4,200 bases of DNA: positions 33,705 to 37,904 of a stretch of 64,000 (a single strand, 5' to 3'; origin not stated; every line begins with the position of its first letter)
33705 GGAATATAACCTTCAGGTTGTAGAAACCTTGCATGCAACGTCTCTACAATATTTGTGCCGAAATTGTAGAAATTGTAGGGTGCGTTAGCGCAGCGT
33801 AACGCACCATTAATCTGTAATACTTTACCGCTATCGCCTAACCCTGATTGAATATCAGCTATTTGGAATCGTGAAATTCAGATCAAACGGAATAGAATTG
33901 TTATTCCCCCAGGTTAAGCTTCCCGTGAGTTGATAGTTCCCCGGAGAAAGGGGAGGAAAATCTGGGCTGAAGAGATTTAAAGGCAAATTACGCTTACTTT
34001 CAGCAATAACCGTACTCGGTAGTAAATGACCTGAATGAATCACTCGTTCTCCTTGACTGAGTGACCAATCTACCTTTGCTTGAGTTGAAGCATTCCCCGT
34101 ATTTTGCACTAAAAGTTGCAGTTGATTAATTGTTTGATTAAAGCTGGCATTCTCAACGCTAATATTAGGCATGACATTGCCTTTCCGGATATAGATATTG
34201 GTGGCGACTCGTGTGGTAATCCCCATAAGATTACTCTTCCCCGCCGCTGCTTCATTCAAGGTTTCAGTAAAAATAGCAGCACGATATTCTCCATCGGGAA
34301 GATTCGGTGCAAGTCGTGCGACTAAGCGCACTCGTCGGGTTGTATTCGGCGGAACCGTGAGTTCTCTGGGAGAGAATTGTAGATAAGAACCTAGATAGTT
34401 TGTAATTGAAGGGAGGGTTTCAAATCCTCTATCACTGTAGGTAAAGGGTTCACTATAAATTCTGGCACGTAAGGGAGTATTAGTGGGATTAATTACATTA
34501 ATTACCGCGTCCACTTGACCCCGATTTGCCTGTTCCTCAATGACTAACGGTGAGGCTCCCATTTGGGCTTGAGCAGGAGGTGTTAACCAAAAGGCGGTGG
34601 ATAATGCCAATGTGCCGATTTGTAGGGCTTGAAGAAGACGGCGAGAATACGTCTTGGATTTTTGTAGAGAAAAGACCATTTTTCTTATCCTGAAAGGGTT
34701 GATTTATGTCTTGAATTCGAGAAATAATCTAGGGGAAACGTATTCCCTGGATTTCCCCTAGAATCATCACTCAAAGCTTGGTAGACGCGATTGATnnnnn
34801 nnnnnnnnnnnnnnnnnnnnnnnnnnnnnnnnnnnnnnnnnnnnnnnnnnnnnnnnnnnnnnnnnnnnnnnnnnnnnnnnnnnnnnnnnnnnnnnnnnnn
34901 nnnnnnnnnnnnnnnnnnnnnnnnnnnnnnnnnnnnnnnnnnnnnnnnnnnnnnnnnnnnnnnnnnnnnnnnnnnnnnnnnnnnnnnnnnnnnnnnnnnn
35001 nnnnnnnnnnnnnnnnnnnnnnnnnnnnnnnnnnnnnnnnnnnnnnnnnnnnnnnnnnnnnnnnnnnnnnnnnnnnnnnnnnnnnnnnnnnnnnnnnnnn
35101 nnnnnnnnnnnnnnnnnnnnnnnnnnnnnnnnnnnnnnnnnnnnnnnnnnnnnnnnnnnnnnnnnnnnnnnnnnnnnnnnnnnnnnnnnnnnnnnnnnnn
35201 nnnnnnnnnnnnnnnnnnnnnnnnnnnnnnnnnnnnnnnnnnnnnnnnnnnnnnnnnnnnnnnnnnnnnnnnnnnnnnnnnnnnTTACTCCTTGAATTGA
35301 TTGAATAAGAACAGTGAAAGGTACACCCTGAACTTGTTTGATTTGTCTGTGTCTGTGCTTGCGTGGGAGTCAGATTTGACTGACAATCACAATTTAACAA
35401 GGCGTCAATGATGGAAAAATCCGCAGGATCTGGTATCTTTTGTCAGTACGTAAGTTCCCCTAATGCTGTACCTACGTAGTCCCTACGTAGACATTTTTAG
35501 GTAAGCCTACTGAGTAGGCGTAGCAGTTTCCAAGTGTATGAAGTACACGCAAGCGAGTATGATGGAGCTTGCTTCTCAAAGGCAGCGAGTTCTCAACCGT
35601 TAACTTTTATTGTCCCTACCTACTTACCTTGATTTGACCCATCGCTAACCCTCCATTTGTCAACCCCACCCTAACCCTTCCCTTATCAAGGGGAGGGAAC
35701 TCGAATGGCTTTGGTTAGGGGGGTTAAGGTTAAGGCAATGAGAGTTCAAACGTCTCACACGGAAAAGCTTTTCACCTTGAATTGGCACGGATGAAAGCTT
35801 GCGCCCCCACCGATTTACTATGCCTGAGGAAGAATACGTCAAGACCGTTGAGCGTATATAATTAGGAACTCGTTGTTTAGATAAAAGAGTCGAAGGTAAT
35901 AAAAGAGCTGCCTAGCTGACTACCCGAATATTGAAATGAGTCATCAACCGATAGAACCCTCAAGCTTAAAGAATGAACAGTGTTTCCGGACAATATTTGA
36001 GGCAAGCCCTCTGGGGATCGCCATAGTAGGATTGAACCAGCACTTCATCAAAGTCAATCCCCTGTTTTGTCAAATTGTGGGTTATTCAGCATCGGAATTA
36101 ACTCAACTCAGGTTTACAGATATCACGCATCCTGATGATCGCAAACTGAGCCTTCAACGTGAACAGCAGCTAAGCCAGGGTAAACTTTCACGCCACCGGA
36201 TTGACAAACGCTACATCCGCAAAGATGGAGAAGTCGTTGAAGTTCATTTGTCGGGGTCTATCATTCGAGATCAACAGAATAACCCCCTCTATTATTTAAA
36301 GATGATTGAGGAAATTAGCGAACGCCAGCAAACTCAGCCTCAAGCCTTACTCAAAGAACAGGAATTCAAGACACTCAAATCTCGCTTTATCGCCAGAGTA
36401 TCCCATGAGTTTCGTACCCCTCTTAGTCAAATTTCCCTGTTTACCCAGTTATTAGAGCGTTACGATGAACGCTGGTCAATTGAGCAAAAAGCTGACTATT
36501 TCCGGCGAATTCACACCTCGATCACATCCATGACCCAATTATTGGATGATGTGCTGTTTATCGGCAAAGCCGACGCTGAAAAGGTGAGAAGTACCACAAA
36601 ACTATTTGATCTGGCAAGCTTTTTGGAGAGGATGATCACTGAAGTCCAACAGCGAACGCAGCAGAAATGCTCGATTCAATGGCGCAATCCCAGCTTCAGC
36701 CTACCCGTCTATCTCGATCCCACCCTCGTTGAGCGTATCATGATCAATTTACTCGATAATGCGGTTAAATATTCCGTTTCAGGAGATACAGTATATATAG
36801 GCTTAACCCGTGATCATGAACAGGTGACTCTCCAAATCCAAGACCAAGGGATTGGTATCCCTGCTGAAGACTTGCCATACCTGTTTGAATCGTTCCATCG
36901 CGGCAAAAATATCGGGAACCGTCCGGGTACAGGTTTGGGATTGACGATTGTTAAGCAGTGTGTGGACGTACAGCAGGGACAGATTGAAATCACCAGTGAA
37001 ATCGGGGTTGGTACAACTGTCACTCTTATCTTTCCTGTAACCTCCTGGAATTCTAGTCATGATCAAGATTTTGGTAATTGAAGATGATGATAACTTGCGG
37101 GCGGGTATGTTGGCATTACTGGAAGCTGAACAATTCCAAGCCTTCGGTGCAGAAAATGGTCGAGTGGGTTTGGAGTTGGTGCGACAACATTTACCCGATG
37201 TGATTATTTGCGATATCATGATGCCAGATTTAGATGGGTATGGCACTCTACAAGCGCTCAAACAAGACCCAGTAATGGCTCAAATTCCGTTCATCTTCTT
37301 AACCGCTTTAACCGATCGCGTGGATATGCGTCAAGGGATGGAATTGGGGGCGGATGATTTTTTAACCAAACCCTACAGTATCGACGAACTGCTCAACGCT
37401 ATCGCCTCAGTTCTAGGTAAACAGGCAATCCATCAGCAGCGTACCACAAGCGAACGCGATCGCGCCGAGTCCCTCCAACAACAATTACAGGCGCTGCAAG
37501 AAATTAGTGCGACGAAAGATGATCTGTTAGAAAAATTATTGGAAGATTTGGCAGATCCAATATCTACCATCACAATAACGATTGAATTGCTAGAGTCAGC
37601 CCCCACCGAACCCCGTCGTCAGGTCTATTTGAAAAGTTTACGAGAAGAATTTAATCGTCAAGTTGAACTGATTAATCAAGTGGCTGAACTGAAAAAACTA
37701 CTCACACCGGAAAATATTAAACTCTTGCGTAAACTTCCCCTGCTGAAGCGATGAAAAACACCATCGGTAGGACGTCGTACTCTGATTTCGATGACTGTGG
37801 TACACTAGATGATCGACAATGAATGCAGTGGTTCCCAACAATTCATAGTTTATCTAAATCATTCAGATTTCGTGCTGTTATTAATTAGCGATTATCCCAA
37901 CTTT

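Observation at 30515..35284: Archaic (sigma-type) chaperone-usher-like fimbrial operon in a cyanobacterium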

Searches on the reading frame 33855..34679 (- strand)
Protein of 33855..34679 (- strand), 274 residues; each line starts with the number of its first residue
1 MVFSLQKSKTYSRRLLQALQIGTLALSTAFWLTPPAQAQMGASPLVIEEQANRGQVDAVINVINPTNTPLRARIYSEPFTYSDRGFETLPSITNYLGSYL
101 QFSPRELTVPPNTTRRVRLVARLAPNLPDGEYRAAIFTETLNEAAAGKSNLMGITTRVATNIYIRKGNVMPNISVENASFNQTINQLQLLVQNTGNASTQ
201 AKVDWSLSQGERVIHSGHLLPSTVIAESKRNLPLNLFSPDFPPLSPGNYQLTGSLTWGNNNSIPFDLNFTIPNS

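Call 3: search_protein_families(library=pfam, proteins=[window:33855-34679:-], max_evalue=10)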
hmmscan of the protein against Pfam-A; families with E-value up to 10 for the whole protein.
window:33855-34679:- (274 aa): 0 families

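Call 4: search_protein_families(library=ncbifam, proteins=[window:33855-34679:-], max_evalue=10)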
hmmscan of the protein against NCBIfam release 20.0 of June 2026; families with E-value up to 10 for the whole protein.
window:33855-34679:- (274 aa): 0 families

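Call 5: search_solved_structures(query=window:33855-34679:-, max_evalue=10, show_alignments=2)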
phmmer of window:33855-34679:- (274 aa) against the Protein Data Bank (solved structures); distinct sequences matched with E-value up to 10: 2.
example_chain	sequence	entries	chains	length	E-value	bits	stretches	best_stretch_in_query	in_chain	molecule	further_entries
9e2g_3E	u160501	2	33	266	0.81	12.2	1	78-139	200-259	STOP axonemal protein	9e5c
1et0_A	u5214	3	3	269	1.2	11.6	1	154-221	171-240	4-AMINO-4-DEOXYCHORISMATE LYASE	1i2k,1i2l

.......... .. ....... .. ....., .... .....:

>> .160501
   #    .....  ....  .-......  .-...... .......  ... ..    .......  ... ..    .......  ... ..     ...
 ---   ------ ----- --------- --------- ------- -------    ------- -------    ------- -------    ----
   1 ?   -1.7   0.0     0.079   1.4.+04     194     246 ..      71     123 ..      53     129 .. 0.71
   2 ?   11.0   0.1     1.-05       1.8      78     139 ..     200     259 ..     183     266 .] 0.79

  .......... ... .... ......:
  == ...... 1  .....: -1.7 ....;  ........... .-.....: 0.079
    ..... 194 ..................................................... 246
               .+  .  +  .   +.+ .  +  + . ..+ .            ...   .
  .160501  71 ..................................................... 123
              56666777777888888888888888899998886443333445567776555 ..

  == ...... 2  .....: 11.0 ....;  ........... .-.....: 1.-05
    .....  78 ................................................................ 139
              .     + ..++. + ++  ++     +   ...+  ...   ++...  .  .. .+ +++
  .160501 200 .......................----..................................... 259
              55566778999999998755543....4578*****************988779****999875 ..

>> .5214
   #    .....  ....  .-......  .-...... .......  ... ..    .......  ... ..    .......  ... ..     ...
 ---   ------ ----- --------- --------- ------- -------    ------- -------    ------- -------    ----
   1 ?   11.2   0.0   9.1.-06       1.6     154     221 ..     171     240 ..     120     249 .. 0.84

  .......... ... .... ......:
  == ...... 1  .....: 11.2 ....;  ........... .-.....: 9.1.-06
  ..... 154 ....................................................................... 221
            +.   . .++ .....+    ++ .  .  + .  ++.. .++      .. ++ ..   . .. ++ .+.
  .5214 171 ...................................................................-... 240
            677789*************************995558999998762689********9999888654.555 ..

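Call 8: find_homologous_proteins(query=window:33855-34679:-, max_evalue=0.001)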
Query window:33855-34679:- (274 aa): 102 proteins with E <= 0.001 among 902 candidates.
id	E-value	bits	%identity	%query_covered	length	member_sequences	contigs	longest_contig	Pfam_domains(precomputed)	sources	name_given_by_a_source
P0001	1.2e-168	577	97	100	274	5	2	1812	-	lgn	-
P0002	7.0e-95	335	61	99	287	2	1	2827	-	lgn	-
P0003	4.0e-94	333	58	99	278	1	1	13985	-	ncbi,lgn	ncbi:MAG: P pilus assembly protein, chaperone PapD [Coleofasciculaceae cyanobacterium]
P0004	1.1e-93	331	59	99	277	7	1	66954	-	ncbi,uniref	ncbi:P pilus assembly protein, chaperone PapD [Coleofasciculus sp. E1-EBD-02]|uniref:P pilus assembl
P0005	1.0e-89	318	56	99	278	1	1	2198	-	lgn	-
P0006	2.8e-89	317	57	96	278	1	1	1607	-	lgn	-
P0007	1.4e-88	315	57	93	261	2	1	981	-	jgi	jgi:hypothetical protein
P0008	1.5e-88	314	56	99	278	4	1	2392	-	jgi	jgi:urease beta subunit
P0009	1.8e-88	314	57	96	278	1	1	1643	-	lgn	-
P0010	3.8e-88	313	55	99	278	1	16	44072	-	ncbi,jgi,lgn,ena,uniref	ncbi:MAG: P pilus assembly protein, chaperone PapD [Coleofasciculus sp. D1-CHI-01]|uniref:P pilus as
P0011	4.1e-88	313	56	99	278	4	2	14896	-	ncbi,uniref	ncbi:MAG: P pilus assembly protein, chaperone PapD [Coleofasciculus sp.]|uniref:P pilus assembly pro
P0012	4.6e-88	313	55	99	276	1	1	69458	-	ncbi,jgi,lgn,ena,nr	ncbi:MAG: P pilus assembly protein, chaperone PapD [Lyngbya sp. HA4199-MV5]|jgi:hypothetical protein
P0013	3.6e-87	310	56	99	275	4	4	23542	-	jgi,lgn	-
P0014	1.0e-86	308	57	96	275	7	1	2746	-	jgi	-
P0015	1.4e-86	308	56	97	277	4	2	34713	-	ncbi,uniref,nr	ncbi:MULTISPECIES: P pilus assembly protein, chaperone PapD [unclassified Coleofasciculus]|uniref:P 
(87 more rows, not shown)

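Call 10: search_solved_structures(query=A1, max_evalue=10, show_alignments=3)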
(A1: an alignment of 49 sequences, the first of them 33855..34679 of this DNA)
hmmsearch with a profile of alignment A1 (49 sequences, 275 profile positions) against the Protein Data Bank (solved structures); distinct sequences matched with E-value up to 10: 2.
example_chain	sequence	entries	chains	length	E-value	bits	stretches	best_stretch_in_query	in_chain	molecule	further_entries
6fjy_A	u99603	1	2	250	0.002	20.4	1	53-242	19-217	CsuC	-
5dfk_A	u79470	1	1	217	0.0081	18.3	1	96-177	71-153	Probable fimbrial chaperone EcpB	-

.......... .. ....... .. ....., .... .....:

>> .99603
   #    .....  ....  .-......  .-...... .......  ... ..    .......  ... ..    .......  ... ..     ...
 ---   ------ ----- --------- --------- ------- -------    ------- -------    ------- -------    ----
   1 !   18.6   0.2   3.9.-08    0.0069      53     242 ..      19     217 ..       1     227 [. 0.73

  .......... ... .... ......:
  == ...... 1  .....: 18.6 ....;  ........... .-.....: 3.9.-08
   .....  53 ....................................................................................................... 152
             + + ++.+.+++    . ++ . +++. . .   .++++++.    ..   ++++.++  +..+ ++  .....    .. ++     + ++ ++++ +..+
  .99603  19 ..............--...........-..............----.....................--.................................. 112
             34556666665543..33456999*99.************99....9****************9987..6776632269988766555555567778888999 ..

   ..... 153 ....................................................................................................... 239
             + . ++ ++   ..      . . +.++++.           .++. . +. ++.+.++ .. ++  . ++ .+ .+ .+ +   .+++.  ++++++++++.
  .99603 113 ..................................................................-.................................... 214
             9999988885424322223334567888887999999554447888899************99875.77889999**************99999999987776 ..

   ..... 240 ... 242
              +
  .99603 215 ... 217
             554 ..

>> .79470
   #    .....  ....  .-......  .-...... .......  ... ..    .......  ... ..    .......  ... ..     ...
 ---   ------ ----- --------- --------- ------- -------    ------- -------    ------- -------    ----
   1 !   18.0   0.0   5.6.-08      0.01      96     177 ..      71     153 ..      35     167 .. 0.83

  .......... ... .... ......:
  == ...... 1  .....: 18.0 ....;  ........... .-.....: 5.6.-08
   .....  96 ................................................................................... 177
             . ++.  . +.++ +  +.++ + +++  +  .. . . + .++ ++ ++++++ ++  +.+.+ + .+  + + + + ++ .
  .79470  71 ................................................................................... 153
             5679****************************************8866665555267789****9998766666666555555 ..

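Call 19: predict_structure(alignment_id=A1)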
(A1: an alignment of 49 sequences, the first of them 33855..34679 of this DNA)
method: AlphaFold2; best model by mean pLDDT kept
length: 274 residues; sequences in the alignment: 49
mean_pLDDT: 88.9   pTM: 0.78
mean pLDDT of the five models: 88.9, 87.4, 87.3, 86.8, 86.8
residues with pLDDT >= 90: 200; 70-90: 34; 50-70: 32; < 50: 8
segments of 3 or more residues with pLDDT < 50: 1-4, 6-9
pLDDT, mean of each block of 10 residues (from residue 1): 46 68 70 67 95 96 94 97 93 96 97 97 97 97 66 82 97 98 93 98 97 95 96 81 91 96 98 90
secondary structure, 60 per line:
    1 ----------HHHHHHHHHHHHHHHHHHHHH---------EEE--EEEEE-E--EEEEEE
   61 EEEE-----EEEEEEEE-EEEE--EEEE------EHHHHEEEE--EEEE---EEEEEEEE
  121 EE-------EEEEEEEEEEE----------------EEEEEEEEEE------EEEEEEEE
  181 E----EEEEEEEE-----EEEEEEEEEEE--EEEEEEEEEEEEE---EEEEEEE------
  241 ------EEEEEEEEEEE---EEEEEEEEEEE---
elements in order: H11-31 E41-43 E46-50 E55-64 E70-77 E79-82 E85-88 H96-99 E100-103 E106-109 E113-122 E130-140 E157-166 E173-181 E186-193 E199-209 E212-224 E228-234 E247-257 E261-271

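Call 23: fold_search(model_id=the predicted structure, library=pdb)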
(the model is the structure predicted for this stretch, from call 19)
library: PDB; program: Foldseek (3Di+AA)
matches with E <= 10: 1871; with E <= 0.001: 414
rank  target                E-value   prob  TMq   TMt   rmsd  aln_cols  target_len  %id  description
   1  9i1y_A                1.1e-12  1.00  0.47  0.48   6.9       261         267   14  WxLIP from Enterococcus faecium (released 2026-01-28)
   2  9i25_C                2.8e-12  1.00  0.51  0.54   6.4       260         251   13  WxLIP from Enterococcus faecium locus A bound to long WxL (released 2026-01-28)
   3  9i1y_B                8.5e-12  1.00  0.48  0.50   9.5       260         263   14  WxLIP from Enterococcus faecium (released 2026-01-28)
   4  6k73_B                6.5e-11  1.00  0.46  0.57   7.3       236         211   13  Chaperone-tip adhesin complex is vital for synergistic activation of CFA/I fimbriae biogenesis (released 2020-06-10)
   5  6fqa_A                1.5e-10  1.00  0.51  0.60   6.1       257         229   13  Crystal structure of the CsuC-CsuA/B chaperone-subunit preassembly complex of the archaic chaperone-usher Csu pili of  (released 2018-09-26)
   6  4y2o_A                1.8e-10  1.00  0.45  0.56   6.9       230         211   12  Structure of CFA/I pili chaperone-major subunit complex (CfaA-CfaB) (released 2016-08-10)
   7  5d6h_A                3.8e-10  1.00  0.50  0.59   6.4       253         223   12  Crystal structure of CsuC-CsuA/B chaperone-major subunit pre-assembly complex from Csu biofilm-mediating pili of Acine (released 2015-11-04)
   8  6k73_A                3.8e-10  1.00  0.43  0.55   7.5       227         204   16  Chaperone-tip adhesin complex is vital for synergistic activation of CFA/I fimbriae biogenesis (released 2020-06-10)
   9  4ncd                  3.8e-10  1.00  0.45  0.55   7.4       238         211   13  Crystal Structure of Class 5 Fimbriae Chaperone CfaA (released 2014-08-27)
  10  6fqa_C                6.4e-10  1.00  0.49  0.57   6.5       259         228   14  Crystal structure of the CsuC-CsuA/B chaperone-subunit preassembly complex of the archaic chaperone-usher Csu pili of  (released 2018-09-26)
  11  6fjy_A                6.7e-10  1.00  0.48  0.58   6.8       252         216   12  Crystal structure of CsuC-CsuE chaperone-tip adhesion subunit pre-assembly complex from archaic chaperone-usher Csu pi (released 2018-05-16)
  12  6fq0_C                7.4e-10  1.00  0.48  0.61   5.8       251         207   12  Crystal structure of the CsuC-CsuA/B chaperone-subunit preassembly complex of the archaic chaperone-usher Csu pili of  (released 2018-09-26)
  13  8jmw_A                1.1e-09  1.00  0.32  0.18  14.6       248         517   11  Fibril form of serine peptidase Vpr (released 2023-12-06)
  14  5ghu                  2.5e-09  1.00  0.46  0.59   6.3       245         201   11  Crystal structure of YadV chaperone at 1.63 Angstrom (released 2017-06-28)
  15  7b0w_C                5.4e-09  1.00  0.44  0.55   7.3       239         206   12  Crystal structure of the E. coli type 1 pilus assembly inhibitor FimI bound to FimC (released 2021-12-08)
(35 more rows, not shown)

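Call 31: find_related_loci(query=A1, collection=genome_contigs, flank=8000)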
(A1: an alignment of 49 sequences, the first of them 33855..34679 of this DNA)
Query A1 (274 aa) in genome_contigs; peptide patterns used: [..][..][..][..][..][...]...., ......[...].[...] (x = any residue, [..] = any of these).
282 stretches matched a pattern; 213 encode a relative of the query (tblastn E <= 1e-3); the best 80 are kept; 80 distinct loci.
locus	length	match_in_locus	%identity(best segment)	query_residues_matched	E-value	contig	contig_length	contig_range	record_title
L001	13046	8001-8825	59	1-272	2e-101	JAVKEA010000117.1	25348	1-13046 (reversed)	MAG: Coleofasciculus sp. E2-BRE-01 k141_14272, whole genome shotgun sequence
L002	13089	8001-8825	58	1-271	3e-100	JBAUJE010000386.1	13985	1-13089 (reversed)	MAG: Coleofasciculaceae cyanobacterium isolate MFD12152_ilm_asm_bin12 k127_17194, whole genome shotgun sequence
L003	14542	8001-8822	56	1-272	7e-97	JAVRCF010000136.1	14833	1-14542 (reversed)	MAG: Aulosira sp. DedQUE10 contig_136, whole genome shotgun sequence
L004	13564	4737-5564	56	1-272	1e-94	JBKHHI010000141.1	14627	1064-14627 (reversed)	MAG: Coleofasciculus sp. isolate D1M07_1 NODE_2595_length_14627_cov_17.439473, whole genome shotgun sequence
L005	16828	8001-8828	55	1-272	2e-94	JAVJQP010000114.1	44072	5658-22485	MAG: Coleofasciculus sp. D1-CHI-01 k141_39651, whole genome shotgun sequence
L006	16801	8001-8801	56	9-272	6e-93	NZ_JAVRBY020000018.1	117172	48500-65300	MAG: Nostoc sp. DedQUE02 Nostoc_sp_DedQUE02_18, whole genome shotgun sequence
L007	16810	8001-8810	56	6-272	3e-93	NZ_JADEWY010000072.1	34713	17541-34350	Coleofasciculus sp. LEGE 07092 NODE_171_length_34713_cov_21.5601, whole genome shotgun sequence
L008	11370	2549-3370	55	1-272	3e-93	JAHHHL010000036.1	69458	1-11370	MAG: Lyngbya sp. HA4199-MV5 scaffold_172_c1, whole genome shotgun sequence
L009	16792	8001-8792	56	10-272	9e-93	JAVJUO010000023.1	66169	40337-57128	MAG: Coleofasciculus sp. C1-SOL-03 k141_12490, whole genome shotgun sequence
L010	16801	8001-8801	55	9-272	2e-91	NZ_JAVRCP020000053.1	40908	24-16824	MAG: Nostoc sp. DedVER02 Nostoc_sp_DedVER02_53, whole genome shotgun sequence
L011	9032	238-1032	54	12-272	1e-88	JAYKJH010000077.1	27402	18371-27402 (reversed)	MAG: Nostocaceae cyanobacterium isolate 827261 NODE_12185858, whole genome shotgun sequence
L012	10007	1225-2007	57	16-272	2e-88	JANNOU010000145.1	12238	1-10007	MAG: Leptolyngbya sp. SOY_34_metabat_272 SOY_34_k141_1094187, whole genome shotgun sequence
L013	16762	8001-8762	52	20-272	3e-83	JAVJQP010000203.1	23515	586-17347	MAG: Coleofasciculus sp. D1-CHI-01 k141_12312, whole genome shotgun sequence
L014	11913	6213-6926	55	38-272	1e-81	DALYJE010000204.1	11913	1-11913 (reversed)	MAG TPA_asm: Coleofasciculaceae cyanobacterium CTOTU46609 NODE_570_length_11913_cov_4.920138, whole genome shotgun seque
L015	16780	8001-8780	51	14-272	2e-81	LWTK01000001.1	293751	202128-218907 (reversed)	Nostoc sp. ATCC 43529 scaffold10.1, whole genome shotgun sequence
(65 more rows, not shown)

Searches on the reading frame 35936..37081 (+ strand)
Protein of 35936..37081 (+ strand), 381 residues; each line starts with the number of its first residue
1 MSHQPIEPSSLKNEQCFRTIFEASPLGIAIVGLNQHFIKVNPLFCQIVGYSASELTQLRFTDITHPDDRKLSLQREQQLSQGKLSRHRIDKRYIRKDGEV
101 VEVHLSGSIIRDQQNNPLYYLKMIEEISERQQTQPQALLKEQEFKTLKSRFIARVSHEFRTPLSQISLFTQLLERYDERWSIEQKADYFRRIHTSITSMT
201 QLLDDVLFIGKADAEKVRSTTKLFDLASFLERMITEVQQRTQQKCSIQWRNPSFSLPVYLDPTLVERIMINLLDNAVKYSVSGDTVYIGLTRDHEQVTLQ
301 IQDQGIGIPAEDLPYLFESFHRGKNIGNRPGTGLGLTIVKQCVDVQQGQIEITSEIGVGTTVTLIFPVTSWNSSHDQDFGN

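Call 83: search_protein_families(library=pfam, proteins=[window:35936-37081:+], max_evalue=0.001)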
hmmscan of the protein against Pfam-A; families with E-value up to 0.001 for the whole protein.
window:35936-37081:+ (381 aa): 8 families
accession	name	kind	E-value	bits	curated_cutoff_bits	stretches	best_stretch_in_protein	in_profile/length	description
PF02518.31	HATPase_c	-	1.4e-27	96.7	26.4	1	261-369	2-110/111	Histidine kinase-, DNA gyrase B-, and HSP90-like ATPase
PF00512.31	HisKA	-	2.5e-15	56.7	26.9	1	148-214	2-65/66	His Kinase A (phospho-acceptor) domain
PF08447.18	PAS_3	-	5.4e-14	52.7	25.6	1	38-122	2-87/89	PAS fold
PF13426.13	PAS_9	-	7.2e-11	42.7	27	1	26-129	2-103/103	PAS domain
PF00989.32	PAS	-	1.1e-08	35.5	22.6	1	17-125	3-111/113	PAS fold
PF13188.13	PAS_8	-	1.2e-08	35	21.8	1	16-69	2-55/65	PAS domain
PF13581.12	HATPase_c_2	-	3.4e-05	24.3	27.4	1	274-365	41-126/127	Histidine kinase-like ATPase domain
PF08448.16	PAS_4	-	0.00011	22.9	23.1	1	21-131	1-109/110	PAS fold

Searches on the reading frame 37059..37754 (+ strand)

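Call 83: search_protein_families(library=pfam, proteins=[window:37059-37754:+], max_evalue=0.001)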
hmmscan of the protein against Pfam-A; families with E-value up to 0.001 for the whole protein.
window:37059-37754:+ (231 aa): 2 families
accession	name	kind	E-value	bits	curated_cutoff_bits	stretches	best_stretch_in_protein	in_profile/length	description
PF00072.30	Response_reg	-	2e-27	96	30.2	1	4-115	1-110/111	Response regulator receiver domain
PF00512.31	HisKA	-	4.6e-05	23.8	26.9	1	153-214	2-63/66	His Kinase A (phospho-acceptor) domain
